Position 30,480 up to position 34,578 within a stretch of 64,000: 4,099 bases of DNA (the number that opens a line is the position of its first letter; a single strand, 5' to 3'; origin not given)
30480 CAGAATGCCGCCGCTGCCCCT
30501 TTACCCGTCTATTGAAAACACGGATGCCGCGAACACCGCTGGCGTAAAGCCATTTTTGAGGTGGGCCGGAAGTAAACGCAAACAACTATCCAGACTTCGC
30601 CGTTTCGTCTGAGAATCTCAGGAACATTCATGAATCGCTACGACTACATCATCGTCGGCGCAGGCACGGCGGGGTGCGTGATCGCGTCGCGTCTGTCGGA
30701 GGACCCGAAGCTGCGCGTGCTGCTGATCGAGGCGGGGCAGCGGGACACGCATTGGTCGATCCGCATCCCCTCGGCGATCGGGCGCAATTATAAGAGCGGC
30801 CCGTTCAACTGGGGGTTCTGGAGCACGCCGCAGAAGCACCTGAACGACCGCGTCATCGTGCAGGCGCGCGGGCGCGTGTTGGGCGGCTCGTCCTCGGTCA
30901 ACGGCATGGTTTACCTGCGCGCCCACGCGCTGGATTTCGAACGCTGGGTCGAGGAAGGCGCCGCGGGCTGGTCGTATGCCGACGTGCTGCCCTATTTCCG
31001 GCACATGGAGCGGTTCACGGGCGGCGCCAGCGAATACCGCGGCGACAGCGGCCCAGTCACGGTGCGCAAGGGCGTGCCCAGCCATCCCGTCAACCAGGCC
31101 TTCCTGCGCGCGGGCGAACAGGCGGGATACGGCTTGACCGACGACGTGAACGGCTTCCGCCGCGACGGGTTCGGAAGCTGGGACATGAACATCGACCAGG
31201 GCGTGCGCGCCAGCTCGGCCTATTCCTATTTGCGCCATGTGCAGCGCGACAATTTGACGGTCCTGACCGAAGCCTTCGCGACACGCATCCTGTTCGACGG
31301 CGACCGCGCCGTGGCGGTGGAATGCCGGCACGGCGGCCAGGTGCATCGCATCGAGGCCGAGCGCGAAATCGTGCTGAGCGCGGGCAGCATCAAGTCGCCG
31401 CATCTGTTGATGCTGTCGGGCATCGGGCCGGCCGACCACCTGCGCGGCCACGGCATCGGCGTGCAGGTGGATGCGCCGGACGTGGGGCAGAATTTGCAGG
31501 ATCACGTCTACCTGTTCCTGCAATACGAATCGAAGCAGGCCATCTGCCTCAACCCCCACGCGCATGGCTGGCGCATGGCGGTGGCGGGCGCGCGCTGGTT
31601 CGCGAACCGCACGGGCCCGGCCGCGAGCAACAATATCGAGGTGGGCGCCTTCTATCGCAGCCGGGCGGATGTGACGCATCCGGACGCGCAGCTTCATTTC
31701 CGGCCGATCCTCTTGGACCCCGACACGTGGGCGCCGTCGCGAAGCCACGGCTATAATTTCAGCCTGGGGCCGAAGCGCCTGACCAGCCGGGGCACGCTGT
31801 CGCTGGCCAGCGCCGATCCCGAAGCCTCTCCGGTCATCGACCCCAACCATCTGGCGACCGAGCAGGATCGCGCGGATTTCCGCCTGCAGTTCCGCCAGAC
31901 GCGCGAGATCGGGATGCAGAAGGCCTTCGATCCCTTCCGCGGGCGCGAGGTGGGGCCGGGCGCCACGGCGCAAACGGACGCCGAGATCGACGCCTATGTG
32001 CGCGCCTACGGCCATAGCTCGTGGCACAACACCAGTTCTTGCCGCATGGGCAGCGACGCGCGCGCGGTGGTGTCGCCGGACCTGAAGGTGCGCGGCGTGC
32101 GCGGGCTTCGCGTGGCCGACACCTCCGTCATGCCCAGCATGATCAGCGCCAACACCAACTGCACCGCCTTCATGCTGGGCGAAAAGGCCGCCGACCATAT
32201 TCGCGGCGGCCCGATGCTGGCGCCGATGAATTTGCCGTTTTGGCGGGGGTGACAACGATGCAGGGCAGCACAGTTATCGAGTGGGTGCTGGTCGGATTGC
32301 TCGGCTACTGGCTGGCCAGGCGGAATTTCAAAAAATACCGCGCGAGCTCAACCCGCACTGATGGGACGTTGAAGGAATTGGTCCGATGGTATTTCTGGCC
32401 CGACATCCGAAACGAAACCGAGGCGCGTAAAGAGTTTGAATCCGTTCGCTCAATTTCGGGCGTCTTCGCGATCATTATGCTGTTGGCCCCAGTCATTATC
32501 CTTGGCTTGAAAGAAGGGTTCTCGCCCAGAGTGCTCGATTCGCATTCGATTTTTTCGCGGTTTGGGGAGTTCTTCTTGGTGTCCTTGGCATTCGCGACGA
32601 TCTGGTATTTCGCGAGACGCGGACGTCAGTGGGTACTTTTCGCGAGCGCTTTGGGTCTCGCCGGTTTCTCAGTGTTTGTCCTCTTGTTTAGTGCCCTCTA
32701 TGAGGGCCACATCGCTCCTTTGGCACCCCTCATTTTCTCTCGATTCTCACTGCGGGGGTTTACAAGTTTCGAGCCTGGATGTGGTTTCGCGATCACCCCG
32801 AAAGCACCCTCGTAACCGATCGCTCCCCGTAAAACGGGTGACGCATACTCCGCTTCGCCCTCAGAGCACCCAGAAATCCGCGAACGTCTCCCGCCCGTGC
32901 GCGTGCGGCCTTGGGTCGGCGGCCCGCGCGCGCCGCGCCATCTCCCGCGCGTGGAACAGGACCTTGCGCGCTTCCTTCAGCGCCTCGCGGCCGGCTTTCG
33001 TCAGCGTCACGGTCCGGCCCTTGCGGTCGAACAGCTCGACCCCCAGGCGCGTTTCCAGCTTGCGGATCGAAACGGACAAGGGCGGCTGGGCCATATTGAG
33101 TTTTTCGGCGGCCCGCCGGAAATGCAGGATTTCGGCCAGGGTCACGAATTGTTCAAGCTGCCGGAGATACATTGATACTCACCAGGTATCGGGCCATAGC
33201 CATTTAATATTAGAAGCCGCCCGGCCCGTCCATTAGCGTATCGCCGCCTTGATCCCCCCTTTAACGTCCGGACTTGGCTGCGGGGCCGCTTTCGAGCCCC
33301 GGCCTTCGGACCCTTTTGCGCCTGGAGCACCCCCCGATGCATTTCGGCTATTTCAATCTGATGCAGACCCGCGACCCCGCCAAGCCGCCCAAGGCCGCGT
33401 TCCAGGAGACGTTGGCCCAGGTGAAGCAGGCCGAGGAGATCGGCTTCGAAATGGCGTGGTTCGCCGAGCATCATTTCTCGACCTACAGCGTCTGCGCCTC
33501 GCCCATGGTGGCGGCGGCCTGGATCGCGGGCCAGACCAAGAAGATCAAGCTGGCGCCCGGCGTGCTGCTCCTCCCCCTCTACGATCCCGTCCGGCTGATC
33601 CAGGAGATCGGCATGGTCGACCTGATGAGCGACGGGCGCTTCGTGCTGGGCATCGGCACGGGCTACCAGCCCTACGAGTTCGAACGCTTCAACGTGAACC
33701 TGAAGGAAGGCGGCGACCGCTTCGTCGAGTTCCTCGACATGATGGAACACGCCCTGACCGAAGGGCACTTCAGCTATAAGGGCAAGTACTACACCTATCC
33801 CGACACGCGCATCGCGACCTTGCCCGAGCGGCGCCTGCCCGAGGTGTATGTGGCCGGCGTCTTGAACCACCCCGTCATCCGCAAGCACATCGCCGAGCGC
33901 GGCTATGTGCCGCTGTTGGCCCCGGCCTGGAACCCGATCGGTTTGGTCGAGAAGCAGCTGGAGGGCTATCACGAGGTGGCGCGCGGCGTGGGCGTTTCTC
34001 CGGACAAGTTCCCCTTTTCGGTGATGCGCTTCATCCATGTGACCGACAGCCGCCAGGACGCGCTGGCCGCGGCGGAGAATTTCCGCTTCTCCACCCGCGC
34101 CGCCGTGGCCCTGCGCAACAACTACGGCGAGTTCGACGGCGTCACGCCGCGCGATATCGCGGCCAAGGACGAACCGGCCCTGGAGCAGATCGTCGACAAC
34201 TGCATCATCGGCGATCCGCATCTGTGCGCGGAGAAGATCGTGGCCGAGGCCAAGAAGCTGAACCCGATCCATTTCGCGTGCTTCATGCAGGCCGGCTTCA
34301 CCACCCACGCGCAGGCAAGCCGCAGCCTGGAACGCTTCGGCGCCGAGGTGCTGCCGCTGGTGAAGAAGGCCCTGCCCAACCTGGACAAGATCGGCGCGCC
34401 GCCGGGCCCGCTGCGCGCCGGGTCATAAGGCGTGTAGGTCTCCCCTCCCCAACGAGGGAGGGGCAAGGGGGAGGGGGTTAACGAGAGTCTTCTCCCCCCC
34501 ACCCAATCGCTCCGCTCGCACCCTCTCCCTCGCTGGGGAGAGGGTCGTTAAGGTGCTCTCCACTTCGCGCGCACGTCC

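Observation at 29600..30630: Imperfect ~150-bp direct duplication of a gene 5' end bracketing a small ORF and terminator, followed by low-GC DNA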

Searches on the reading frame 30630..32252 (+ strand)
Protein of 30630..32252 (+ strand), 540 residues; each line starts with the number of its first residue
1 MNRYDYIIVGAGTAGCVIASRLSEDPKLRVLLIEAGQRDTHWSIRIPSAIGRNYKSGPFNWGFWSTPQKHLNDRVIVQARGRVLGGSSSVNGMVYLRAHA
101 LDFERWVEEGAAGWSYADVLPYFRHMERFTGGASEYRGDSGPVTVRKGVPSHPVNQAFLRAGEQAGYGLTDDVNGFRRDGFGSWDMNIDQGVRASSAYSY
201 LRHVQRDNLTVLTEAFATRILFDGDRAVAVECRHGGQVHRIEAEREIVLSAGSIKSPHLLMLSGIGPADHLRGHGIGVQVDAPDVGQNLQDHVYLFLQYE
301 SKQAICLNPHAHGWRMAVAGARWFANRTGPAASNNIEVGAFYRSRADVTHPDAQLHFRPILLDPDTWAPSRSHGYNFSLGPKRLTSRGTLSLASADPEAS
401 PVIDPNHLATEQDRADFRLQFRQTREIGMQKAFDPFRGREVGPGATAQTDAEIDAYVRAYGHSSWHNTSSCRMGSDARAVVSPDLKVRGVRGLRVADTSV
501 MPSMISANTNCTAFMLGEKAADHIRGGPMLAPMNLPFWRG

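Call 7: search_protein_families(library=pfam, proteins=[window:30630-32252:+])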
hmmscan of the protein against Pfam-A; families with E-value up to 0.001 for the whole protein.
window:30630-32252:+ (540 aa): 7 families
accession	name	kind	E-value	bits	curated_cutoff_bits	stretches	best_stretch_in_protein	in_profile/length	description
PF00732.25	GMC_oxred_N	-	1.1e-56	192.5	23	1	4-293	1-217/218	GMC oxidoreductase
PF05199.19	GMC_oxred_C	-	3.6e-36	125.2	24.6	1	385-517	2-139/139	GMC oxidoreductase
PF00890.30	FAD_binding_2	-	7.2e-09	35.8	20.4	1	5-43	1-41/414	FAD binding domain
PF01266.30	DAO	-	1.3e-05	25.3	27.9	1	5-279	1-233/353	FAD dependent oxidoreductase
PF13450.12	NAD_binding_8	-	1.8e-05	25.4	21.9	1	8-38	1-30/68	NAD(P)-binding Rossmann-like domain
PF05834.18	Lycopene_cycl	-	2.7e-05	23.9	23.4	1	5-38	1-35/380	Lycopene cyclase protein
PF07992.20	Pyr_redox_2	-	0.00042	20.3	26.1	0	4-46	1-42/291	Pyridine nucleotide-disulphide oxidoreductase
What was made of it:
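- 30630..32252 (+): GMC oxidoreductase 1 (choline-dehydrogenase subfamily), the conserved right-hand border of the variable spacer. Pfam GMC_oxred_N and GMC_oxred_C (call 7).
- Checked: The GMC oxidoreductase starts at 30630 (call 7).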

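Call 64: search_protein_families(library=ncbifam, max_evalue=1, proteins=[window:30630-32252:+])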
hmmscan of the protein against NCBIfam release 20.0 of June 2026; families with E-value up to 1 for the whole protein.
window:30630-32252:+ (540 aa): 40 families (the best 25 are shown)
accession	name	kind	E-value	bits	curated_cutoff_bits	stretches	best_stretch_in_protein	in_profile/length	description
NF002550.0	PRK02106.1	subfamily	1.3e-200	667.7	605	1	2-538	4-547/563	choline dehydrogenase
TIGR01810.1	betA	equivalog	4.5e-180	599.8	732.1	1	5-527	1-529/532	choline dehydrogenase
TIGR03970.1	mycofact_MftG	equivalog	4.4e-96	322.8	387.45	2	5-305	2-304/487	mycofactocin dehydrogenase MftG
TIGR04542.1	GMC_mycofac_2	equivalog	4.5e-32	111.6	400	2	5-270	1-242/425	mycofactocin system GMC family oxidoreductase MftG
NF038210.1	GMC_mycofac_3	equivalog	1.3e-15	57.2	300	3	7-109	2-95/418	mycofactocin system GMC family oxidoreductase MftG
NF058674.1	CholsOxChoxAB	equivalog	1.5e-05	23.7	850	1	4-41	6-42/535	cholesterol oxidase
TIGR02032.1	GG-red-SF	subfamily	7.6e-05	22.5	158.8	1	4-36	1-32/297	geranylgeranyl reductase family protein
TIGR01789.1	lycopene_cycl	equivalog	7.8e-05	21.9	215.2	1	5-38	1-35/370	lycopene beta-cyclase CrtY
TIGR01790.1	carotene-cycl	subfamily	0.00012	21.3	209.5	1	5-38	1-33/387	lycopene cyclase family protein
TIGR02462.1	pyranose_ox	equivalog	0.00013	21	544.9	1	4-48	1-43/548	pyranose oxidase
NF041080.1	DGGGPL_reductase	equivalog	0.00033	19.6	580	1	3-55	1-52/447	digeranylgeranylglycerophospholipid reductase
TIGR01988.1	Ubi-OHases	subfamily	0.00075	18.4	224.65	1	5-39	1-35/387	ubiquinone biosynthesis hydroxylase, UbiH/UbiF/VisC/COQ6 family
TIGR00031.1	UDP-GALP_mutase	equivalog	0.0022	17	303.75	1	4-35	2-32/378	UDP-galactopyranose mutase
NF006130.0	PRK08274.1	equivalog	0.0033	16.3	369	0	200-267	138-205/467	FAD-dependent tricarballylate dehydrogenase TcuA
NF006131.0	PRK08275.1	equivalog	0.0052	15.1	587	1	3-35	10-43/577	fumarate reductase/succinate dehydrogenase flavoprotein subunit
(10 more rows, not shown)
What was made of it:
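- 30630..32252 (+): NCBIfam PRK02106 scores 667.7 bits against a cutoff of 605 (call 64).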

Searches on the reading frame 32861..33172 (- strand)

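Call 7: search_protein_families(library=pfam, proteins=[window:32861-33172:-])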
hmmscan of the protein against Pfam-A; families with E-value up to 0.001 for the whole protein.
window:32861-33172:- (103 aa): 1 family
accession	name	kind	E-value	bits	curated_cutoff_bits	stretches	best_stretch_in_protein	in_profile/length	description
PF00126.33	HTH_1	-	4.4e-22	78.2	26.6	1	3-62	1-60/60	Bacterial regulatory helix-turn-helix protein, lysR family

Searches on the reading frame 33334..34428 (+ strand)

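Call 7: search_protein_families(library=pfam, proteins=[window:33334-34428:+])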
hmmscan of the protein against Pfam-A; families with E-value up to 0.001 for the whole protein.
window:33334-34428:+ (364 aa): 1 family
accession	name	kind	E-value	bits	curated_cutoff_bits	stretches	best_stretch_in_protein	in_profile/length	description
PF00296.26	Bac_luciferase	-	5.6e-60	203.8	27.9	1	2-304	1-306/314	Luciferase-like monooxygenase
